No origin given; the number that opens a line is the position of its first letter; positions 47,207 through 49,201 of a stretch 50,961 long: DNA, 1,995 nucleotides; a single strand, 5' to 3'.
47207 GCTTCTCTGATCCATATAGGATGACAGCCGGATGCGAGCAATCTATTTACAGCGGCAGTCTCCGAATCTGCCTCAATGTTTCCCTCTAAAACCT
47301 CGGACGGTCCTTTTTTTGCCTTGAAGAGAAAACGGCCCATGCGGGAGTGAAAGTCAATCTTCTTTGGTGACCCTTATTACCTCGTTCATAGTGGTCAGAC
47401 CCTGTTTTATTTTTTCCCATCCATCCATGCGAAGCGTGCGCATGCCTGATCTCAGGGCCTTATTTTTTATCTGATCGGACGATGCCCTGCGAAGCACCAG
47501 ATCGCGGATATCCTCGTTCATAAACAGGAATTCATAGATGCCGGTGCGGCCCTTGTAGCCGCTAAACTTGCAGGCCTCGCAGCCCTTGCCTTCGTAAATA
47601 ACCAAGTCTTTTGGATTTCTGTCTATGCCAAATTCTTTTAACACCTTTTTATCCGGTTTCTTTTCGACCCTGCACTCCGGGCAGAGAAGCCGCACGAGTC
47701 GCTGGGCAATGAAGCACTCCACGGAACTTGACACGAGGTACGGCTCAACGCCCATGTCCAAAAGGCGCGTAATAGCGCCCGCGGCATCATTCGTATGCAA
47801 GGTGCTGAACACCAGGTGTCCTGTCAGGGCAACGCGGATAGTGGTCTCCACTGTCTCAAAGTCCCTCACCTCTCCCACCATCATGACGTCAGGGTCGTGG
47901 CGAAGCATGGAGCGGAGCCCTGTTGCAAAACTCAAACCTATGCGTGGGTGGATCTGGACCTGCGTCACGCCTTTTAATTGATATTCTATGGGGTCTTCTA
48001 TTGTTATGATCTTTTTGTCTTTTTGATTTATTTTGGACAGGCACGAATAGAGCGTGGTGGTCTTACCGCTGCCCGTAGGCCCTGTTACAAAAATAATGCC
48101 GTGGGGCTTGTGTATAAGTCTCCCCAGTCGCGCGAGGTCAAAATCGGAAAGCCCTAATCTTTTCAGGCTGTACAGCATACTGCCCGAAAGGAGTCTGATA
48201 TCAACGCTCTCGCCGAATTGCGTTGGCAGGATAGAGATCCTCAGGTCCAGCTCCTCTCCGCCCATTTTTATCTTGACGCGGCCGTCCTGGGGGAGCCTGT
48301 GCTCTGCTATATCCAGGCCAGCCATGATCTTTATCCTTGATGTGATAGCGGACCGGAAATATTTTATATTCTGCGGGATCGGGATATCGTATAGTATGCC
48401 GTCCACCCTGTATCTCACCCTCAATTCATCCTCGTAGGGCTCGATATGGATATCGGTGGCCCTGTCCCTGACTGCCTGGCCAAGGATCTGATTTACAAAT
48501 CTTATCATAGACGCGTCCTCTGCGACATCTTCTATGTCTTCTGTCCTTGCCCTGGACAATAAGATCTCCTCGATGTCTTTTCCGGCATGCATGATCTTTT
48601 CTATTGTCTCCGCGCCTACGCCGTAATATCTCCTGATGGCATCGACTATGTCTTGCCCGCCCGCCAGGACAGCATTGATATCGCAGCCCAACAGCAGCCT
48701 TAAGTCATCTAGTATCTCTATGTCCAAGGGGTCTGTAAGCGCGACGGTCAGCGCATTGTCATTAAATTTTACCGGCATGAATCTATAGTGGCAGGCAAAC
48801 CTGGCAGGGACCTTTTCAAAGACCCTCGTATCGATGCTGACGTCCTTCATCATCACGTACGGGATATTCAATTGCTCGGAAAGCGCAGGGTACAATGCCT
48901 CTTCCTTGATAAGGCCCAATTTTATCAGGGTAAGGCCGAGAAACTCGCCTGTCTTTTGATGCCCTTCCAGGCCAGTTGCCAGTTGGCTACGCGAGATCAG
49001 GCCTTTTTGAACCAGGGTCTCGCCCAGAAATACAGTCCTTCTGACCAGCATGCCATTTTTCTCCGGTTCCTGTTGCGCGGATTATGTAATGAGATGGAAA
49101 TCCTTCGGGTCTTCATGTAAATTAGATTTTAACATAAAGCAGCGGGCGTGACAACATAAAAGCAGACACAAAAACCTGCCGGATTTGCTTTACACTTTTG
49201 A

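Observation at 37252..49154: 12-kb type IV filament cluster mixing T2SS and MSHA-pilus parts, with three internal promoters and missing standard components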

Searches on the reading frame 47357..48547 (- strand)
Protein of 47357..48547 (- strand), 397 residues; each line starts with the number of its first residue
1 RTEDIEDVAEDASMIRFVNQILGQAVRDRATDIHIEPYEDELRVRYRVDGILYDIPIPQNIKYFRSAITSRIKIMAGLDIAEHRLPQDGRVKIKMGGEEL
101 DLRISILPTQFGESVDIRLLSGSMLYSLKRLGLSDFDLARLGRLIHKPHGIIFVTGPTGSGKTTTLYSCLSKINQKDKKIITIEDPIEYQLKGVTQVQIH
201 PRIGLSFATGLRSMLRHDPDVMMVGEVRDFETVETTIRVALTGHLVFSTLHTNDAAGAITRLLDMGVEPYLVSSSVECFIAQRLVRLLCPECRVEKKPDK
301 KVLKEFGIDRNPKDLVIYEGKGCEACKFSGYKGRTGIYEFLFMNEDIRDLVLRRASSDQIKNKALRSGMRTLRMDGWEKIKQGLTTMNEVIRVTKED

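Call 55: search_solved_structures(query=window:47357-48547:-, max_evalue=1e-60)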
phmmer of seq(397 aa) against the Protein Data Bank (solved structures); distinct sequences matched with E-value up to 1e-60: 12.
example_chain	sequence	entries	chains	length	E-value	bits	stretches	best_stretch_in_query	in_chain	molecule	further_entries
5zfr_A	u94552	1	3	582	2e-130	438.2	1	4-396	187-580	Type IV pilus biogenesis ATPase PilB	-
5tsg_B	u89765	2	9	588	5e-129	433.5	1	4-396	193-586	Type IV pilus biogenesis ATPase PilB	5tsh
6olj_C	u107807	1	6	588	5.1e-129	433.5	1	4-396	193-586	Type IV pilus biogenesis ATPase PilB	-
3jc8_Ba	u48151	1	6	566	1.7e-126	425.2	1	4-395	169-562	Type IV-A pilus assembly ATPase PilB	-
4kss_A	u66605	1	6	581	1.4e-122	412.3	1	2-396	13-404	Type II secretion system protein E, hemolysin-coregulated protein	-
4ksr_A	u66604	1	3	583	1.4e-122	412.3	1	2-396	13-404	Type II secretion system protein E, Hemolysin-coregulated protein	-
4pht_A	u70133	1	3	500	3.4e-122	411.1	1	2-396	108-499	General secretory pathway protein E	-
1p9r_A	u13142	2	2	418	6.2e-121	406.9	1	2-394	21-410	General secretion pathway protein E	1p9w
5oiu_A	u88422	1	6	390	1.1e-109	369.9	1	11-394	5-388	Type IV pilus assembly protein PilF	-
5it5_F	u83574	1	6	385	2.9e-109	368.5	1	16-394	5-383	ATP binding motif-containing protein PilF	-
6ejf_A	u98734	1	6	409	3e-109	368.4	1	16-394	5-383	Type IV pilus assembly protein PilF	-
6f8l_G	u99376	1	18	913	7.1e-109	367.2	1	11-394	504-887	Type IV pilus assembly protein PilF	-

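Call 103: search_solved_structures(query=window:47357-48547:-, max_evalue=1e-100, show_alignments=5)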
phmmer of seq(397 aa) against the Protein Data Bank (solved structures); distinct sequences matched with E-value up to 1e-100: 12.
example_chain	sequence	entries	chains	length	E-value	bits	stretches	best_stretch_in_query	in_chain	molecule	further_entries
5zfr_A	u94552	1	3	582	2e-130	438.2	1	4-396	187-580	Type IV pilus biogenesis ATPase PilB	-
5tsg_B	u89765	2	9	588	5e-129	433.5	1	4-396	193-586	Type IV pilus biogenesis ATPase PilB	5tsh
6olj_C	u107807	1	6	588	5.1e-129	433.5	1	4-396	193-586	Type IV pilus biogenesis ATPase PilB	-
3jc8_Ba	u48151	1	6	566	1.7e-126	425.2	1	4-395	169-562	Type IV-A pilus assembly ATPase PilB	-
4kss_A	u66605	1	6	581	1.4e-122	412.3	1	2-396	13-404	Type II secretion system protein E, hemolysin-coregulated protein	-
4ksr_A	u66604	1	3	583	1.4e-122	412.3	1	2-396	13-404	Type II secretion system protein E, Hemolysin-coregulated protein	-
4pht_A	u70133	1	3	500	3.4e-122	411.1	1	2-396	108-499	General secretory pathway protein E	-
1p9r_A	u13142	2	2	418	6.2e-121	406.9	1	2-394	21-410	General secretion pathway protein E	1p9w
5oiu_A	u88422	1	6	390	1.1e-109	369.9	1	11-394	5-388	Type IV pilus assembly protein PilF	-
5it5_F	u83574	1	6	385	2.9e-109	368.5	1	16-394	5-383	ATP binding motif-containing protein PilF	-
6ejf_A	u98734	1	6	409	3e-109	368.4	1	16-394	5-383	Type IV pilus assembly protein PilF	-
6f8l_G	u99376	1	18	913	7.1e-109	367.2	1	11-394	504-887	Type IV pilus assembly protein PilF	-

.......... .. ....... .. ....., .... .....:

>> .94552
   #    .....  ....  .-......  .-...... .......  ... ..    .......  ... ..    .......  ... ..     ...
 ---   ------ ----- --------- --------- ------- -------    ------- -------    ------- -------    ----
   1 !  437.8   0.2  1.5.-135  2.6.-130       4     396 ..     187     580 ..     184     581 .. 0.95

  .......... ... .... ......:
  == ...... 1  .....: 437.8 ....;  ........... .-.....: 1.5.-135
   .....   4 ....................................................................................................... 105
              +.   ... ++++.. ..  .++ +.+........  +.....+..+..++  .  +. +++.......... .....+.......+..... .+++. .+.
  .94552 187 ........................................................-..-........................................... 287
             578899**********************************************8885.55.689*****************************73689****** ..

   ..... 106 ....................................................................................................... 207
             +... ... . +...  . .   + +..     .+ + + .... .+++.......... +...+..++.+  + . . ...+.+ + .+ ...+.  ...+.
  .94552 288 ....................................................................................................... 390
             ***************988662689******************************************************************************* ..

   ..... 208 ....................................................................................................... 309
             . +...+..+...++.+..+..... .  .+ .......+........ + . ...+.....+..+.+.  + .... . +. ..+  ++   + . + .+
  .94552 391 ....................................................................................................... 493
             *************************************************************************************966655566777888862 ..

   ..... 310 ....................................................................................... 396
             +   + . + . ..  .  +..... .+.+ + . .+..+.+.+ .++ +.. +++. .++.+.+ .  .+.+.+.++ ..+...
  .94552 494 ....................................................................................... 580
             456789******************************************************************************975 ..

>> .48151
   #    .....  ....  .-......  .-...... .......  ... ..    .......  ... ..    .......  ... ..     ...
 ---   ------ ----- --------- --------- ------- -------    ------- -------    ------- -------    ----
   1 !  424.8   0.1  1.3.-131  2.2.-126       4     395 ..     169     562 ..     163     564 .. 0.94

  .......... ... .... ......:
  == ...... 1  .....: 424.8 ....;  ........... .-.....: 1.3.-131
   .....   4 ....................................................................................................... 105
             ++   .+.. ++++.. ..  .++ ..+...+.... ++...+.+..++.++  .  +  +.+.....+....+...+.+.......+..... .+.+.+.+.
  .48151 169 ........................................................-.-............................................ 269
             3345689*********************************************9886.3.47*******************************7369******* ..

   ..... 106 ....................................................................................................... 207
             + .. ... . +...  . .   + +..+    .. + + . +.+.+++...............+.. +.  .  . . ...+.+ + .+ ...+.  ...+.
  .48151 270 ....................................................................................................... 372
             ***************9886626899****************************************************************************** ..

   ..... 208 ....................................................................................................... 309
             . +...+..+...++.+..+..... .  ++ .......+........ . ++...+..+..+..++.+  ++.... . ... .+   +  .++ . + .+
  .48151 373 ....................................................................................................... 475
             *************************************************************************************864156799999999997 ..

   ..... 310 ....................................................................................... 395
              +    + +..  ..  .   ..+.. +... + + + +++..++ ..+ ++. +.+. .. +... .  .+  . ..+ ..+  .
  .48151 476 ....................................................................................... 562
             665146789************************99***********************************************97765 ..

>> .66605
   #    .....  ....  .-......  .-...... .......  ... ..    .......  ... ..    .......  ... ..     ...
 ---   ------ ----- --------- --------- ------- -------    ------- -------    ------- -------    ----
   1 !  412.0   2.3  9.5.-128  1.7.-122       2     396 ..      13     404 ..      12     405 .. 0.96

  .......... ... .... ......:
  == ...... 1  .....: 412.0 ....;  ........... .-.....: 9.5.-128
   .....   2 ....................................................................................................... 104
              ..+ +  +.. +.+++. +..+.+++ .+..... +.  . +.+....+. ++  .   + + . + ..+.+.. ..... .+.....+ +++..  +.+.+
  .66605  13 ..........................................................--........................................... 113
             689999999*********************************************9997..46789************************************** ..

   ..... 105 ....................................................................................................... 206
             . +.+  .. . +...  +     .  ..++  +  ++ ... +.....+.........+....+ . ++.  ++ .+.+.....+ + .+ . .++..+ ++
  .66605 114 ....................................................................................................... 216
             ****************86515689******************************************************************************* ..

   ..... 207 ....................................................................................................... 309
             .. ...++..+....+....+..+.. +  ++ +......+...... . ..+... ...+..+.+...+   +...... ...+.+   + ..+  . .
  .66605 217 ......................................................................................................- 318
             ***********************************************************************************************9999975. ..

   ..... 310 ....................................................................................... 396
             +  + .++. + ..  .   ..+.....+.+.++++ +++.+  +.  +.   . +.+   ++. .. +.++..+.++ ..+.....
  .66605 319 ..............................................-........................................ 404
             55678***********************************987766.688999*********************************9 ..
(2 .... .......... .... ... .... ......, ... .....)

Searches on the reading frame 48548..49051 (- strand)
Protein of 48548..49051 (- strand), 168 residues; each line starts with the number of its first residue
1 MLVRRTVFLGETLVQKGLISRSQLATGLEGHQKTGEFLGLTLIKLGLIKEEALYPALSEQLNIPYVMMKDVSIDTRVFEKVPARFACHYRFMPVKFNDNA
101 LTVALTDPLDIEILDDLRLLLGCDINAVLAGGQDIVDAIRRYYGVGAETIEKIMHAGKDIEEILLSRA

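Call 56: search_solved_structures(query=window:48548-49051:-, max_evalue=0.01, show_alignments=2)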
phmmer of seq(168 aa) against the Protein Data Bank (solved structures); distinct sequences matched with E-value up to 0.01: 16.
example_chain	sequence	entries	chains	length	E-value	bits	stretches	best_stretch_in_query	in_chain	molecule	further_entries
6f8l_G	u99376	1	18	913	8.4e-35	123.3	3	6-114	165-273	Type IV pilus assembly protein PilF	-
3jc8_Ba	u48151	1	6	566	2.5e-22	82.8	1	9-161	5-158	Type IV-A pilus assembly ATPase PilB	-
5zfr_A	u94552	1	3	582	5.2e-19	72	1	8-151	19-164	Type IV pilus biogenesis ATPase PilB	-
6olj_C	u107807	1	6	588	3.8e-18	69.2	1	8-150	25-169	Type IV pilus biogenesis ATPase PilB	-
5tsg_B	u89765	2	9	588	3.8e-18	69.1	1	8-150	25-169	Type IV pilus biogenesis ATPase PilB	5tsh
5htl_A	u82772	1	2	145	1.8e-14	57.2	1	8-143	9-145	MSHA biogenesis protein MshE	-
8pe0_A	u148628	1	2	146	2.9e-12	50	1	5-114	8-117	c-di-GMP binding domain of the ATPase enzyme PilF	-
8pfa_A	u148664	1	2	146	6.4e-12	48.9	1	6-114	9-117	c-di-GMP binding domain of the ATPase enzyme PilF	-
8pdk_A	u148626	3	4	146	6.4e-12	48.9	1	6-114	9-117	c-di-GMP binding domain of the ATPase enzyme PilF | ATP-binding motif-containing protein pilF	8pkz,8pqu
9gl5_A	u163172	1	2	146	6.4e-12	48.9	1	6-114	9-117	ATP-binding motif-containing protein pilF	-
6ejf_J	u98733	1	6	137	6.5e-12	48.9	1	7-114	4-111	Type IV pilus assembly protein PilF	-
9glg_A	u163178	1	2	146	1.7e-11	47.5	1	6-114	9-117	ATP-binding motif-containing protein pilF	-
6ejf_G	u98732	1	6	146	3.8e-10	43.2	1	6-122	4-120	Type IV pilus assembly protein PilF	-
9g1w_A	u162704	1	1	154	5.9e-10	42.5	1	9-127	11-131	Type IV pilus assembly ATPase PilB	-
2d28_C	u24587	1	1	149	0.00013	25.2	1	11-144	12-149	type II secretion ATPase XpsE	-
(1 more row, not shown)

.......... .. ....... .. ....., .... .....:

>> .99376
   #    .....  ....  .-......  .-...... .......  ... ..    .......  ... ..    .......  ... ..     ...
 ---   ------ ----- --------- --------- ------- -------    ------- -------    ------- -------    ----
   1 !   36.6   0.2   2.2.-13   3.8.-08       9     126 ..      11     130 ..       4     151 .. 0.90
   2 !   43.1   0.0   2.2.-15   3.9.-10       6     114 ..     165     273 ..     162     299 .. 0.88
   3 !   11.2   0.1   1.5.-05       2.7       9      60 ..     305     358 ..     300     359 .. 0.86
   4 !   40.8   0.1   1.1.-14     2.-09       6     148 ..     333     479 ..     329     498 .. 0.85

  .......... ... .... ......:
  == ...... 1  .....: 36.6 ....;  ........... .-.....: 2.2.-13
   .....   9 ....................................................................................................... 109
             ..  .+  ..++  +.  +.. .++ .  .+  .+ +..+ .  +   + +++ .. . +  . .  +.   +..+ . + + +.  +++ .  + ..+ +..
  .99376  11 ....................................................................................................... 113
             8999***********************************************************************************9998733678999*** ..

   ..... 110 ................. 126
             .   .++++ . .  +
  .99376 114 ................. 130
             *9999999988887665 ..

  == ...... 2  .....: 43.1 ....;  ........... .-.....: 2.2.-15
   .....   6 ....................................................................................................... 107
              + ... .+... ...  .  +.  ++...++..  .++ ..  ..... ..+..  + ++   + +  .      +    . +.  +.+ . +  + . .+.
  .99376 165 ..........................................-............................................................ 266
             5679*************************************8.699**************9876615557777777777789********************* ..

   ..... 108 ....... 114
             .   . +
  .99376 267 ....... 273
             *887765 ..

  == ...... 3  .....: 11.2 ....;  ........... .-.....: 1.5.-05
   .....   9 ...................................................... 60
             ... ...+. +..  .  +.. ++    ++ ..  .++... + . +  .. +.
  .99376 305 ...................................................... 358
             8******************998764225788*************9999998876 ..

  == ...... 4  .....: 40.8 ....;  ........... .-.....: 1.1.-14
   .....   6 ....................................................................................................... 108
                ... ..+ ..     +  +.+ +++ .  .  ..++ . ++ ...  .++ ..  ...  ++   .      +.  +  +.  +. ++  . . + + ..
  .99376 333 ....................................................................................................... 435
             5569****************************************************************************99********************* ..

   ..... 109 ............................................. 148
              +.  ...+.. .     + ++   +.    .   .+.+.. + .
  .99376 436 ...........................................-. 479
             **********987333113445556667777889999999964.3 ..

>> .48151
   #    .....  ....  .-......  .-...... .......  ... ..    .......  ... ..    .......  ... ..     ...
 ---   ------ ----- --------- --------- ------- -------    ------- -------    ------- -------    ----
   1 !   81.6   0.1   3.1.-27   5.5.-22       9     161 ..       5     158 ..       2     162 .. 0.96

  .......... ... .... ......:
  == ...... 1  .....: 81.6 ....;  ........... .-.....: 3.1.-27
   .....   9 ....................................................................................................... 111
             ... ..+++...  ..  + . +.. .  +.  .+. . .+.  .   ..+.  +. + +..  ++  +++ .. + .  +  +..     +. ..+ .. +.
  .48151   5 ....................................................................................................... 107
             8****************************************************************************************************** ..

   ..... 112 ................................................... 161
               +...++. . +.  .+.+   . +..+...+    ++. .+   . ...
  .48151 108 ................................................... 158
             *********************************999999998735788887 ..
